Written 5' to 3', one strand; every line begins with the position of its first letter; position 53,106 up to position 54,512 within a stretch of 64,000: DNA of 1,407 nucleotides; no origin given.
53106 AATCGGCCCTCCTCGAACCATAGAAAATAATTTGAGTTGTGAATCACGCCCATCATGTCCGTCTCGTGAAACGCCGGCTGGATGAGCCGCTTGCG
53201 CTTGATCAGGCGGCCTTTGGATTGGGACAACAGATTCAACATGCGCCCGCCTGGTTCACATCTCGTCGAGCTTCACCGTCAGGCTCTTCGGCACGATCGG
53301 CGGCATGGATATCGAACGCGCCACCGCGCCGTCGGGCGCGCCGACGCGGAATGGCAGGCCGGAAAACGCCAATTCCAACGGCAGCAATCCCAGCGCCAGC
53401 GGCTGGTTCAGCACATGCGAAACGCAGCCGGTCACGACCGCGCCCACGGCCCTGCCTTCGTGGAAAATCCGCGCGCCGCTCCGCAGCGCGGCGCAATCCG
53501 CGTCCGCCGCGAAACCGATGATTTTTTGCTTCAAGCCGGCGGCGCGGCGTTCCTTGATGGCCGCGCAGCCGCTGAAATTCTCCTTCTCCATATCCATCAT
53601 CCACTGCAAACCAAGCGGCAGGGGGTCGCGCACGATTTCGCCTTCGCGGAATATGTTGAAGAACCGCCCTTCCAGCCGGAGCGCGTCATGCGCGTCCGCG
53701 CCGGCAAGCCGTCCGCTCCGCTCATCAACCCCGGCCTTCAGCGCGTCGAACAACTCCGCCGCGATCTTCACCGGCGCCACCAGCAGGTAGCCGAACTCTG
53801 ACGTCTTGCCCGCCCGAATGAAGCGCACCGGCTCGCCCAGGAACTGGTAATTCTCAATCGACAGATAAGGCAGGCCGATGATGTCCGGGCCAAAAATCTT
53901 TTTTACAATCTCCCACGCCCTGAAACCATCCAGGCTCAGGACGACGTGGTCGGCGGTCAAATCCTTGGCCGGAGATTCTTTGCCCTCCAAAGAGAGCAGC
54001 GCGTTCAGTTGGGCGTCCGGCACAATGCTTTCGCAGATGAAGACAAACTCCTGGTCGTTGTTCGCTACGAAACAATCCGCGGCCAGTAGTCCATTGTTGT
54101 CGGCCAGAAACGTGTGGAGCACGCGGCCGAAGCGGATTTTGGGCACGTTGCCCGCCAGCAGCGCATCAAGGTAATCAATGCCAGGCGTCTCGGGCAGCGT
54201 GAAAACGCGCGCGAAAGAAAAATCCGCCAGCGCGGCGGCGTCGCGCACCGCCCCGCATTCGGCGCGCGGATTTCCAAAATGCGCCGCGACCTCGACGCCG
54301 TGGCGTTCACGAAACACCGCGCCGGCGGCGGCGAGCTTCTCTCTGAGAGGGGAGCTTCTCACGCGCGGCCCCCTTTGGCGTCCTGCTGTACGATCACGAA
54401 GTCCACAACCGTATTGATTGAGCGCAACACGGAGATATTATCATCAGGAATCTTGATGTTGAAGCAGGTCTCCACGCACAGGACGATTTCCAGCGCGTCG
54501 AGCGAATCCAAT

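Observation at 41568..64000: Large aryl-polyene/flexirubin-type lipid biosynthetic gene cluster with a halogenase and several atypical additions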

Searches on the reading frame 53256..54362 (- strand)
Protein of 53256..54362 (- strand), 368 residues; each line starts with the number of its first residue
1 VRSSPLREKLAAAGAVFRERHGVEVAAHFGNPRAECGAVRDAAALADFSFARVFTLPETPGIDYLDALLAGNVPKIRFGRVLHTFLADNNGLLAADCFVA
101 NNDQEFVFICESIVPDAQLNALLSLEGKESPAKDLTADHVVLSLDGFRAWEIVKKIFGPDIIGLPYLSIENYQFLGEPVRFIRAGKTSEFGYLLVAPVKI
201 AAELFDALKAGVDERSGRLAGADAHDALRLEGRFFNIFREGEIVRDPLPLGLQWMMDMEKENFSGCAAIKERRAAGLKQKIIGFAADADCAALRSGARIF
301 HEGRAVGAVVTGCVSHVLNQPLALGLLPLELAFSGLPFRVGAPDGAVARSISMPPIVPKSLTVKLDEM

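Call 5: search_protein_families(library=pfam, proteins=[window:53256-54362:-], max_evalue=0.01)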
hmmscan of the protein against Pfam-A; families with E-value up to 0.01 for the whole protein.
window:53256-54362:- (368 aa): 2 families
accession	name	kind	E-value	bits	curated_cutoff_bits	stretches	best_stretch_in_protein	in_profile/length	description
PF01571.26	GCV_T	-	1.6e-31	110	25.6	1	7-255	2-255/255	Aminomethyltransferase folate-binding domain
PF08669.17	GCV_T_C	-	5.6e-09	36.2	25.9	1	280-355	2-77/80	Glycine cleavage T-protein C-terminal barrel domain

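Call 9: search_protein_families(library=ncbifam, proteins=[window:53256-54362:-], max_evalue=0.001)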
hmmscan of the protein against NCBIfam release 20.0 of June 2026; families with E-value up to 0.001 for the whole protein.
window:53256-54362:- (368 aa): 6 families
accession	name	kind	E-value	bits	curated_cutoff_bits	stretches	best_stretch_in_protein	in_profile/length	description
NF001567.0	PRK00389.1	subfamily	2e-35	122.4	300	1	2-353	4-349/359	glycine cleavage system aminomethyltransferase GcvT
TIGR00528.1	gcvT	equivalog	5.4e-27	94.7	235.85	1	4-335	4-338/362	glycine cleavage system aminomethyltransferase GcvT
NF010093.0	PRK13579.1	equivalog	5.4e-24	84.7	459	1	34-356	43-363/371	glycine cleavage system aminomethyltransferase GcvT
NF053776.1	TmaoDeMthMsil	equivalog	1.2e-21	77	1100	1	2-349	386-743/763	trimethylamine N-oxide demethylase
TIGR01372.1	soxA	subfamily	8.5e-15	53.6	1164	1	5-327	611-957/996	sarcosine oxidase subunit alpha family protein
NF009133.0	PRK12486.1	equivalog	1.2e-09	37.6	410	1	137-350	148-362/369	dimethylsulfoniopropionate demethylase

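Call 53: search_dna_similar(query=window:53256-54362:-, collection=plasmids, mode=protein, max_rows=40, max_evalue=0.00001)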
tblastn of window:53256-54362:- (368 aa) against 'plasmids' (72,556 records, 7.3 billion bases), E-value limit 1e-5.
Records with a match: 299; places in all: 350; records where one place covers at least 80% of the query: 252.
Best place of each record, by identity: <60% 299.
By first word of the organism name: Rhizobium 96; Bacillus 26; Paracoccus 19; Sinorhizobium 15; Shinella 15; Acinetobacter 15; Leisingera 10; Ensifer 9; Phaeobacter 6; Mesorhizobium 6; and 51 more.
By predicted mobility (MOB-suite, as given by PLSDB): non-mobilizable 182; mobilizable 59; conjugative 58.
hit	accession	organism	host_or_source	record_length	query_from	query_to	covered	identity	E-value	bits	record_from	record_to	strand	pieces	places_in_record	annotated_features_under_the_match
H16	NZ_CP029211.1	Aquabacterium olei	cell culture,soil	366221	2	364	99%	24.9%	1e-8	64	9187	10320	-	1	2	aminomethyltransferase family protein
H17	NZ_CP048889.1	Priestia megaterium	culture,agricultural soil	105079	2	365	99%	24.6%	9e-18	92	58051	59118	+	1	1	glycine cleavage T C-terminal barrel domain-containing protein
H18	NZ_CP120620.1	Priestia megaterium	cell culture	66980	2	365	99%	24.4%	2e-18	94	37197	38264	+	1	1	glycine cleavage T C-terminal barrel domain-containing protein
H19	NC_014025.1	Priestia megaterium QM B1551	-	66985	2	365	99%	24.4%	2e-18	94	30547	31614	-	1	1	glycine cleavage T C-terminal barrel domain-containing protein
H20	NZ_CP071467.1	Priestia megaterium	whole organism,Hypersaline environment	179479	2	365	99%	24.4%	2e-18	94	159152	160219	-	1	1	glycine cleavage T C-terminal barrel domain-containing protein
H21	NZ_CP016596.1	Bacillus cereus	cell culture,Korean fermented food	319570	18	365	95%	25.4%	1e-14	83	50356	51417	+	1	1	aminomethyltransferase family protein | DUF6365 family protein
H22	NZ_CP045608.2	Bacillus cereus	Whole organism,soil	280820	18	365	95%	24.9%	2e-14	82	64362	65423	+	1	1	aminomethyltransferase family protein | DUF6365 family protein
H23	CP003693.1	Bacillus thuringiensis MC28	-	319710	18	365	95%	24.9%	3e-14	82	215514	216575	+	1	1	Aminomethyltransferase | putative glycosyltransferase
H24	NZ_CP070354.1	Ensifer sp. PDNC004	cell culture,Plastic debris in ...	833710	2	317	86%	27.3%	4e-10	69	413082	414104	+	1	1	FAD-dependent oxidoreductase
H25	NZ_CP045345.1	Labrenzia sp. THAF187b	pure culture,Surface of a polyethylene ...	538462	2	317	86%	27.2%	6e-13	78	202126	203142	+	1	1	FAD-dependent oxidoreductase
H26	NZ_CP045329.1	Labrenzia sp. THAF191b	pure culture,Surface of a polyethylene ...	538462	2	317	86%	27.2%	6e-13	78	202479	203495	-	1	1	FAD-dependent oxidoreductase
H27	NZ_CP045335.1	Labrenzia sp. THAF191a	pure culture,Surface of a polyethylene ...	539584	2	317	86%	27.2%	6e-13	78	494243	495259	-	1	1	FAD-dependent oxidoreductase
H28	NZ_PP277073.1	Bacillus cereus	-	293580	18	365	95%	24.7%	9e-14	80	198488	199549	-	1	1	aminomethyltransferase family protein | DUF6365 family protein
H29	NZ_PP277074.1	Bacillus cereus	-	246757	18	365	95%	24.7%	9e-14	80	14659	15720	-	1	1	aminomethyltransferase family protein | DUF6365 family protein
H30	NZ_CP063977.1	Bacillus cereus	Soil in tiger area of zoo,cell culture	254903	18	365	95%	24.7%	9e-14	80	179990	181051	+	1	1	aminomethyltransferase family protein | DUF6365 family protein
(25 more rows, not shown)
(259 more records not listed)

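Call 54: get_annotated_region(hit=H21, flank=10000)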
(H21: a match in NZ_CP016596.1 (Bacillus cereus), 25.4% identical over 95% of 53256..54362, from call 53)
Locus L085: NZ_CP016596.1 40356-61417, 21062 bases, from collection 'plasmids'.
description: Bacillus cereus strain K8 plasmid pBCM301, complete sequence
organism: Bacillus cereus (NCBI taxid 1396)
taxonomy: Bacteria; Bacillota; Bacilli; Bacillales; Bacillaceae; Bacillus; Bacillus cereus
host: -; source: cell culture,Korean fermented food; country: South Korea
typing (MOB-suite, as given by PLSDB): conjugative; replicon rep_cluster_1912; relaxase MOBP; mating-pair formation MPF_T
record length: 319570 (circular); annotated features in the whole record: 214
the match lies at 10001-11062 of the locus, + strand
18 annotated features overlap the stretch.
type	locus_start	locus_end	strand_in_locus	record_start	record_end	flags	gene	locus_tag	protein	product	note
CDS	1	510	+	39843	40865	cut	-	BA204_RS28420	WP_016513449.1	glycoside hydrolase family 99-like domain-containing protein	-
CDS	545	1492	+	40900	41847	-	-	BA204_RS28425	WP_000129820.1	ABC transporter ATP-binding protein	-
CDS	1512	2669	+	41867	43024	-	-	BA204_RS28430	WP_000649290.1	ABC transporter permease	-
CDS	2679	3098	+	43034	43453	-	-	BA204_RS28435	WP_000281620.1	acyl-CoA thioesterase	-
CDS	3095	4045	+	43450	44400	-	-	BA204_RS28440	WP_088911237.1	ACP S-malonyltransferase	GO:0006633 - fatty acid biosynthetic process [Evidence IEA]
CDS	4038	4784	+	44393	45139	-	fabG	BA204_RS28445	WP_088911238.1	3-oxoacyl-ACP reductase FabG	-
CDS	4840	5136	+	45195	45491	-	-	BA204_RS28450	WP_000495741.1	phosphopantetheine-binding protein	-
CDS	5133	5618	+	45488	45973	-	fabZ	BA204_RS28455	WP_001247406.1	3-hydroxyacyl-ACP dehydratase FabZ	-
CDS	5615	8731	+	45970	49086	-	-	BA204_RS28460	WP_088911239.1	GNAT family N-acetyltransferase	-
CDS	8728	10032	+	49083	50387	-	-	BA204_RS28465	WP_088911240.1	DUF6365 family protein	-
CDS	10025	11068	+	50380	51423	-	-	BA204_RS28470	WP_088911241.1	aminomethyltransferase family protein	-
CDS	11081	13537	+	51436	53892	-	-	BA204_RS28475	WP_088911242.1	beta-ketoacyl-[acyl-carrier-protein] synthase family protein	-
CDS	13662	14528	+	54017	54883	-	rfbA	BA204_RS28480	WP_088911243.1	glucose-1-phosphate thymidylyltransferase RfbA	GO:0019305 - dTDP-rhamnose biosynthetic process [Evidence IEA]; GO:0009243 - O antigen biosynthetic process [Evidence ...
CDS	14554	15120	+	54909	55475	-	rfbC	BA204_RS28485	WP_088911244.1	dTDP-4-dehydrorhamnose 3,5-epimerase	GO:0019305 - dTDP-rhamnose biosynthetic process [Evidence IEA]; GO:0009243 - O antigen biosynthetic process [Evidence ...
CDS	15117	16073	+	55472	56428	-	rfbB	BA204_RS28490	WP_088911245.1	dTDP-glucose 4,6-dehydratase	GO:0019305 - dTDP-rhamnose biosynthetic process [Evidence IEA]; GO:0009243 - O antigen biosynthetic process [Evidence ...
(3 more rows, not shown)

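Call 55: get_annotated_region(hit=H19, flank=10000)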
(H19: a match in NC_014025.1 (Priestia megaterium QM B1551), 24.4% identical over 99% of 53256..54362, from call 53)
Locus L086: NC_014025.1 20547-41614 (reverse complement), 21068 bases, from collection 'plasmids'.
description: Priestia megaterium QM B1551 plasmid pBM500, complete sequence
organism: Priestia megaterium QM B1551 (NCBI taxid 545693)
taxonomy: Bacteria; Bacillota; Bacilli; Bacillales; Bacillaceae; Priestia; Priestia megaterium; Priestia megaterium QM B1551
host: -; source: -; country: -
typing (MOB-suite, as given by PLSDB): non-mobilizable; replicon rep_cluster_385
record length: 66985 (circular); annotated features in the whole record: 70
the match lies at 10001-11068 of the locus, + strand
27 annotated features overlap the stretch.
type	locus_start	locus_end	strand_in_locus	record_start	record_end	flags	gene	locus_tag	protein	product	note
CDS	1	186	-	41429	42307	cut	-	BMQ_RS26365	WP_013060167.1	DMT family transporter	GO:0055085 - transmembrane transport [Evidence IEA]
CDS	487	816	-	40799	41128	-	csaA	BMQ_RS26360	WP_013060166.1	chaperone CsaA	-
CDS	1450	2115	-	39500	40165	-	-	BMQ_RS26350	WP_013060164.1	DUF2711 family protein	-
CDS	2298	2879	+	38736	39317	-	-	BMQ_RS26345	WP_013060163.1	metalloregulator ArsR/SmtB family transcription factor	GO:0006355 - regulation of DNA-templated transcription [Evidence IEA]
CDS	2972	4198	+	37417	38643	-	-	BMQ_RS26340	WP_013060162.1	MFS transporter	GO:0055085 - transmembrane transport [Evidence IEA]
CDS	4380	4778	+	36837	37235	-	-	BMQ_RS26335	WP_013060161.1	GNAT family N-acetyltransferase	-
CDS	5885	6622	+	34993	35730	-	-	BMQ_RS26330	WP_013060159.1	SDR family oxidoreductase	-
CDS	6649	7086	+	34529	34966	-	-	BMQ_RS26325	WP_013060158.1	acyl-CoA thioesterase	-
CDS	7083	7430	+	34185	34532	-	-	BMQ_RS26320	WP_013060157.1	4'-phosphopantetheinyl transferase superfamily protein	-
CDS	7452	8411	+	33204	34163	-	-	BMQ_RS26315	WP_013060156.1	ACP S-malonyltransferase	GO:0006633 - fatty acid biosynthetic process [Evidence IEA]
CDS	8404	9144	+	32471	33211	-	fabG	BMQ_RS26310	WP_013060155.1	3-oxoacyl-[acyl-carrier-protein] reductase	GO:0006633 - fatty acid biosynthetic process [Evidence IEA]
CDS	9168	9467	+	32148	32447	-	-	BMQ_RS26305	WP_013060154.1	phosphopantetheine-binding protein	-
CDS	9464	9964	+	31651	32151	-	fabZ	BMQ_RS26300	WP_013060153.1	3-hydroxyacyl-ACP dehydratase FabZ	-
CDS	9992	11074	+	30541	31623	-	-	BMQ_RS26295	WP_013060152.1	glycine cleavage T C-terminal barrel domain-containing protein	-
CDS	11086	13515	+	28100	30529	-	-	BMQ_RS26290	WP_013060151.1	beta-ketoacyl-[acyl-carrier-protein] synthase family protein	-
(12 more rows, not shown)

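Call 61: search_protein_families(library=pfam, proteins=[L085:5615-8731:+, L085:10025-11068:+, L085:11081-13537:+, L085:2679-3098:+], max_evalue=0.01)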
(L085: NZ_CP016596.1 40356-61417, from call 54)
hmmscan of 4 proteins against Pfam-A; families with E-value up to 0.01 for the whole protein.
L085:5615-8731:+ (1038 aa): 1 family
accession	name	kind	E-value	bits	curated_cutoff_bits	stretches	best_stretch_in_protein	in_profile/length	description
PF00583.31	Acetyltransf_1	-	3.5e-05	24.5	20.7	1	47-139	24-115/116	Acetyltransferase (GNAT) family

L085:10025-11068:+ (347 aa): 2 families
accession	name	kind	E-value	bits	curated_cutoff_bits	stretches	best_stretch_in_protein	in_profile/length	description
PF01571.26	GCV_T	-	5.7e-34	118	25.6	1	12-235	30-255/255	Aminomethyltransferase folate-binding domain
PF08669.17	GCV_T_C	-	0.0001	22.5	25.9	1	259-335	1-77/80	Glycine cleavage T-protein C-terminal barrel domain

L085:11081-13537:+ (818 aa): 3 families
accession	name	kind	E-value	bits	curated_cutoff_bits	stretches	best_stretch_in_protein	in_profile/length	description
PF00109.32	ketoacyl-synt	-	4.7e-62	210.3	20.8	2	6-241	2-252/252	Beta-ketoacyl synthase, N-terminal domain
PF02801.28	Ketoacyl-synt_C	-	1.8e-54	183.3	20.8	2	249-362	1-119/119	Beta-ketoacyl synthase, C-terminal domain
PF00108.29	Thiolase_N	-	6.3e-06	26.2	26.4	1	156-202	75-121/260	Thiolase, N-terminal domain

L085:2679-3098:+ (139 aa): 4 families
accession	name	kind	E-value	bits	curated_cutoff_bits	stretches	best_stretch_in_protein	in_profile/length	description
PF13279.12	4HBT_2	-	9.7e-16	58.8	25.5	1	10-130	1-122/122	Thioesterase-like superfamily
PF03061.28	4HBT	-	9e-09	36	20.6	1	18-99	1-76/79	Thioesterase superfamily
PF01643.23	Acyl-ACP_TE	-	1.7e-06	28.3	23.7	1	7-129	7-130/131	Acyl-ACP thioesterase N-terminal domain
PF07032.16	DUF1322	-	0.0074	17.2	25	0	45-77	22-54/73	Protein of unknown function (DUF1322)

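Call 62: search_solved_structures(query=window:53256-54362:-, max_evalue=0.001)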
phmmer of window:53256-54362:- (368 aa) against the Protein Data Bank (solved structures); distinct sequences matched with E-value up to 0.001: 16.
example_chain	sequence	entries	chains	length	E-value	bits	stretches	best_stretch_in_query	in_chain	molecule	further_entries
1woo_A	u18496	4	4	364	1.9e-20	76.3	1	1-332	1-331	Aminomethyltransferase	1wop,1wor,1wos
5l46_A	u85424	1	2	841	1.7e-18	69.9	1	37-338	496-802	Dimethylglycine dehydrogenase, mitochondrial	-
1yx2_A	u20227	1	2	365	6.1e-18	68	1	14-335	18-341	Aminomethyltransferase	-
4p9s_A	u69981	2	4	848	4.1e-17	65.3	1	43-340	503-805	Dimethylglycine dehydrogenase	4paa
4pab_A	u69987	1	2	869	1.8e-16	63.1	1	43-340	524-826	Dimethylglycine dehydrogenase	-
1wsr_A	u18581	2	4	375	1e-12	50.8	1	58-359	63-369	Aminomethyltransferase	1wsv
1pj5_A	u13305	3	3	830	1.2e-11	47.3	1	33-330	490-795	N,N-dimethylglycine oxidase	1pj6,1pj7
3gsi_A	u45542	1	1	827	1e-10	44.2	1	34-330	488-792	N,N-dimethylglycine oxidase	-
3a8i_A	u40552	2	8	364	4.5e-10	42.1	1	3-329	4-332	Aminomethyltransferase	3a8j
1vlo_A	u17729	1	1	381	5.4e-10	41.9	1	3-329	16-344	Aminomethyltransferase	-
3a8k_A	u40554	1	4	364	1.6e-09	40.3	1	3-329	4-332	Aminomethyltransferase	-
3gir_A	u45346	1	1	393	9.1e-09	37.8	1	38-351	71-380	Aminomethyltransferase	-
9q5a_A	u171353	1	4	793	1.1e-08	37.5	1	176-349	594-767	Trimethylamine N-oxide Demethylase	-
9q59_A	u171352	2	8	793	1.1e-08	37.5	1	176-349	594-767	trimethylamine N-oxide demethylase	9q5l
3tfh_A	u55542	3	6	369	2e-08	36.7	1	23-330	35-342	GcvT-like Aminomethyltransferase protein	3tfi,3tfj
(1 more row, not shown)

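Call 63: search_solved_structures(query=L085:10025-11068:+, max_evalue=0.001)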
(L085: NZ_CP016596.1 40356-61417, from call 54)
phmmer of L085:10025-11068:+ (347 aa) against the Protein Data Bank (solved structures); distinct sequences matched with E-value up to 0.001: 17.
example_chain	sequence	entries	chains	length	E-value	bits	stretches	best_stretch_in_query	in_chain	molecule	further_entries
1woo_A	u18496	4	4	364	6.4e-30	107.5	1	15-312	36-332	Aminomethyltransferase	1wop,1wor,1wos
1yx2_A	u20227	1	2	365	9.7e-30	106.9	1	12-314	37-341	Aminomethyltransferase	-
1v5v_A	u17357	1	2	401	1.2e-23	86.9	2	12-177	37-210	aminomethyltransferase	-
4p9s_A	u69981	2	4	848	2.4e-15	59.5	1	9-317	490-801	Dimethylglycine dehydrogenase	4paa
4pab_A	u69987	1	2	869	3.7e-15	58.9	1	13-317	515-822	Dimethylglycine dehydrogenase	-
5l46_A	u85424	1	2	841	4.8e-14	55.3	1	9-316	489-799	Dimethylglycine dehydrogenase, mitochondrial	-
3a8i_A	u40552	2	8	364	3.4e-13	52.5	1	14-265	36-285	Aminomethyltransferase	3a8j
1vlo_A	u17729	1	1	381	3.9e-13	52.3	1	14-265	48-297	Aminomethyltransferase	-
3a8k_A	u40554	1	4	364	5.4e-13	51.8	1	14-265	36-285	Aminomethyltransferase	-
3tfh_A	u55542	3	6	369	1.8e-10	43.6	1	13-326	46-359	GcvT-like Aminomethyltransferase protein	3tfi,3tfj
9q5a_A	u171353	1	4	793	3.2e-10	42.7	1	12-316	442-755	Trimethylamine N-oxide Demethylase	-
9q59_A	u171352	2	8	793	3.2e-10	42.7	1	12-316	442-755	trimethylamine N-oxide demethylase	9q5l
1vrq_A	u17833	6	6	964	2.2e-08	36.7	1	14-272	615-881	Sarcosine oxidase alpha subunit | Subunit alpha of sarcosine oxidase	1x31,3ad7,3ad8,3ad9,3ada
2gag_A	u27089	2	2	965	2.5e-07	33.2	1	16-259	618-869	heterotetrameric sarcosine oxidase alpha-subunit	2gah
1wsr_A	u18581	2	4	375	1.6e-06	30.6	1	17-299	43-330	Aminomethyltransferase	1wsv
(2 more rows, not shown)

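Call 73: search_protein_families(library=ncbifam, proteins=[L085:11081-13537:+], max_evalue=1e-10)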
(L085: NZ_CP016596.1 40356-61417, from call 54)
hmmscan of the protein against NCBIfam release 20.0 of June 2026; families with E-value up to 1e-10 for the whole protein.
L085:11081-13537:+ (818 aa): 21 families
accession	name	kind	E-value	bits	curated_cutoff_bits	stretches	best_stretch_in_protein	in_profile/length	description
TIGR03150.1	fabF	equivalog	4e-188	625.2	493.75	2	6-401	1-406/407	beta-ketoacyl-ACP synthase II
NF005589.0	PRK07314.1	subfamily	1e-183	610.8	387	2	3-404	1-412/413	beta-ketoacyl-ACP synthase II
NF004970.0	PRK06333.1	subfamily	6.5e-155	516.1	525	2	3-405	1-423/424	beta-ketoacyl-ACP synthase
NF006274.0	PRK08439.1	equivalog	2.9e-133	444.6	621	2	6-403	2-405/406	beta-ketoacyl-ACP synthase II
NF006587.0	PRK09116.1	equivalog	2.8e-124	415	470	2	6-404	2-407/408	beta-ketoacyl-ACP synthase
NF006434.0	PRK08722.1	equivalog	4.5e-124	414.5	759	2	3-403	1-413/414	beta-ketoacyl-ACP synthase II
NF006618.0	PRK09185.1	subfamily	1.4e-115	386.5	407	2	6-403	3-392/394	beta-ketoacyl-ACP synthase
NF005076.0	PRK06501.1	equivalog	9.3e-102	341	629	2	8-403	13-422/425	beta-ketoacyl-ACP synthase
NF004618.0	PRK05952.1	equivalog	7e-101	337.9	455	2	7-402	3-381/384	beta-ketoacyl-ACP synthase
NF005916.1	PRK07910.1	equivalog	1.2e-100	337.4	560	2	6-404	12-418/418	KasA/KasB family beta-ketoacyl-ACP synthase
NF005935.0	PRK07967.1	equivalog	1.1e-97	327.5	630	2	6-405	2-405/406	beta-ketoacyl-ACP synthase I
NF058662.1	cispenta_AmcF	equivalog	1.2e-91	307.5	325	2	8-401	2-367/369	cispentacin biosynthesis acyltransferase subunit AmcF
NF005490.0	PRK07103.1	equivalog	1.1e-88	298.1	445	2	4-401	2-410/414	polyketide beta-ketoacyl:acyl carrier protein synthase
NF045894.1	PKS_plus_SDR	equivalog_domain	1.5e-44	152.1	1740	2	69-368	83-383/1515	type I polyketide synthase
NF040607.1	mycolic_Pks13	equivalog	9.2e-43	146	2100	2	45-410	156-532/1680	polyketide synthase Pks13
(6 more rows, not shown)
